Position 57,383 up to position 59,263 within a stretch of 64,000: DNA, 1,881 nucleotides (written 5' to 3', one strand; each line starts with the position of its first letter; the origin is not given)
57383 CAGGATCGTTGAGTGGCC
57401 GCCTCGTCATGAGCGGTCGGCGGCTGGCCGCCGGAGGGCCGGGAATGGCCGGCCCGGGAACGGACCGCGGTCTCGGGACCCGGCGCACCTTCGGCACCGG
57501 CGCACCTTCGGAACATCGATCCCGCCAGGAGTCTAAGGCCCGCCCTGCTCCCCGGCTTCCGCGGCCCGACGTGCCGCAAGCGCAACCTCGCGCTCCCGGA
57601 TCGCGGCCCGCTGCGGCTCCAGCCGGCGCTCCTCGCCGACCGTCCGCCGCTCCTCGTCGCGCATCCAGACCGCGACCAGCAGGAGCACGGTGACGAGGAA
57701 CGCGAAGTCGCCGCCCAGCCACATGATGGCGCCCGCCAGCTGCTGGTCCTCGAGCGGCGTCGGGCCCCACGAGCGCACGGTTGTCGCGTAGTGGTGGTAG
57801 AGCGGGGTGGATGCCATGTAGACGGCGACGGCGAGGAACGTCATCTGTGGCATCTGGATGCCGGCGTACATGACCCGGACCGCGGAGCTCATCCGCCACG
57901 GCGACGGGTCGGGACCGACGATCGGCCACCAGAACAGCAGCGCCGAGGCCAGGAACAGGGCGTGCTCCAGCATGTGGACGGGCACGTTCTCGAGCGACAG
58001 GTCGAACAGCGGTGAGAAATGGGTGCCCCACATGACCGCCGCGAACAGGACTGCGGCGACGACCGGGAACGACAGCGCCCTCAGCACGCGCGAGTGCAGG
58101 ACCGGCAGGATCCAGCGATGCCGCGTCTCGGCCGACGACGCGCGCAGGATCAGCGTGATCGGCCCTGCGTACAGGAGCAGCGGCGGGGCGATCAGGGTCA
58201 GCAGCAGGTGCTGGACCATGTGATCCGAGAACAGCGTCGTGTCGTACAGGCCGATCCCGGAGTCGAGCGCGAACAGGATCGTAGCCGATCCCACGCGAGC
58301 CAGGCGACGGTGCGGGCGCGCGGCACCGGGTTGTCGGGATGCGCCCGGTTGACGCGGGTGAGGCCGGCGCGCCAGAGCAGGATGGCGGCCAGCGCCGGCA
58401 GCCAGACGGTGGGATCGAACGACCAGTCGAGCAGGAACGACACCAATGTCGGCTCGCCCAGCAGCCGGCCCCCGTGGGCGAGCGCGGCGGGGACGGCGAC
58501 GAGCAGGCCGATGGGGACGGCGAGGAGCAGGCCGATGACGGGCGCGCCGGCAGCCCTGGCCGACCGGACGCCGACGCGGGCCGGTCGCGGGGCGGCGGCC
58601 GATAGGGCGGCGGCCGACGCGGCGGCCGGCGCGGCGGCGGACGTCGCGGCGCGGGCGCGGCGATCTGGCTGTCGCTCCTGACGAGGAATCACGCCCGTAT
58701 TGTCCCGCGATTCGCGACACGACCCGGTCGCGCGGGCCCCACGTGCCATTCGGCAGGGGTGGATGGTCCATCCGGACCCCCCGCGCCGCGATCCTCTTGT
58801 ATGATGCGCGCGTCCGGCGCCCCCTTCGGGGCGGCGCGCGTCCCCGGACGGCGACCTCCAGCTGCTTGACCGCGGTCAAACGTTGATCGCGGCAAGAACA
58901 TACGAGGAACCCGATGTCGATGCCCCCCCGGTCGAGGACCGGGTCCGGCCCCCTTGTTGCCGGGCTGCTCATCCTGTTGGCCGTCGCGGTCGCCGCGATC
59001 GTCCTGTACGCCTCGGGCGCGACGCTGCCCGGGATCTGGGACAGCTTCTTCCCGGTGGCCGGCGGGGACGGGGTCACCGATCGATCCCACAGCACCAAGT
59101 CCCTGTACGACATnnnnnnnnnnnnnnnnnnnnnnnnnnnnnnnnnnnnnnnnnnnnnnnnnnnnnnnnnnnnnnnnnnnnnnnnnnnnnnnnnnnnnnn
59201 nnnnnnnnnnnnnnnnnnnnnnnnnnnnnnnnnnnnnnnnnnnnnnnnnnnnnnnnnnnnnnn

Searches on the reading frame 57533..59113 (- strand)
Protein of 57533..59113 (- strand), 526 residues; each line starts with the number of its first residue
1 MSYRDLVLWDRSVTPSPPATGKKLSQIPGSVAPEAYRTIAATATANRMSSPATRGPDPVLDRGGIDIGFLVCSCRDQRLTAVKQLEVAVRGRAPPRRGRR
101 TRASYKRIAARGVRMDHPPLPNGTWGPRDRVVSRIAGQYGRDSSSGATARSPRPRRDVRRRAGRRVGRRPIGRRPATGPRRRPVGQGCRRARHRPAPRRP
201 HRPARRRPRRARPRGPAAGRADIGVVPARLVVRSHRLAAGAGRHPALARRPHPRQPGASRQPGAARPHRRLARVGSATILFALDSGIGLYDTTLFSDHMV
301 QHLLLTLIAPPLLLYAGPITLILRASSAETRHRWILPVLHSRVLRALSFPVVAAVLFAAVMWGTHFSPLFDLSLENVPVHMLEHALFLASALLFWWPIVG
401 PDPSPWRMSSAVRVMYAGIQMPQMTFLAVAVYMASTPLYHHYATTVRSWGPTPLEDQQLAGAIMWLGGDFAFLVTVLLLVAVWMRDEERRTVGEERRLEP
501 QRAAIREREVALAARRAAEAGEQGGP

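Call 3: search_protein_families(library=pfam, proteins=[window:57533-59113:-], max_evalue=0.01)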
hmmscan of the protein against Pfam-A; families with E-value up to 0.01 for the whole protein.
window:57533-59113:- (526 aa): 1 family
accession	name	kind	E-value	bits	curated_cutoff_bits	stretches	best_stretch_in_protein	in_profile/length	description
PF09678.15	Caa3_CtaG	-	4.7e-68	229.5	27.7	1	274-485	27-236/237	Cytochrome c oxidase caa3 assembly factor (Caa3_CtaG)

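Call 4: search_protein_families(library=ncbifam, proteins=[window:57533-59113:-], max_evalue=0.01)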
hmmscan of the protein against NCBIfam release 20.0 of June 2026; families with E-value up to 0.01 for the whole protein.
window:57533-59113:- (526 aa): 1 family
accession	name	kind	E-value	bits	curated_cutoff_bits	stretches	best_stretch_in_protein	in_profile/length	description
TIGR02737.1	caa3_CtaG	equivalog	1.9e-11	44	279.35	1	279-444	58-214/281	cytochrome c oxidase assembly factor CtaG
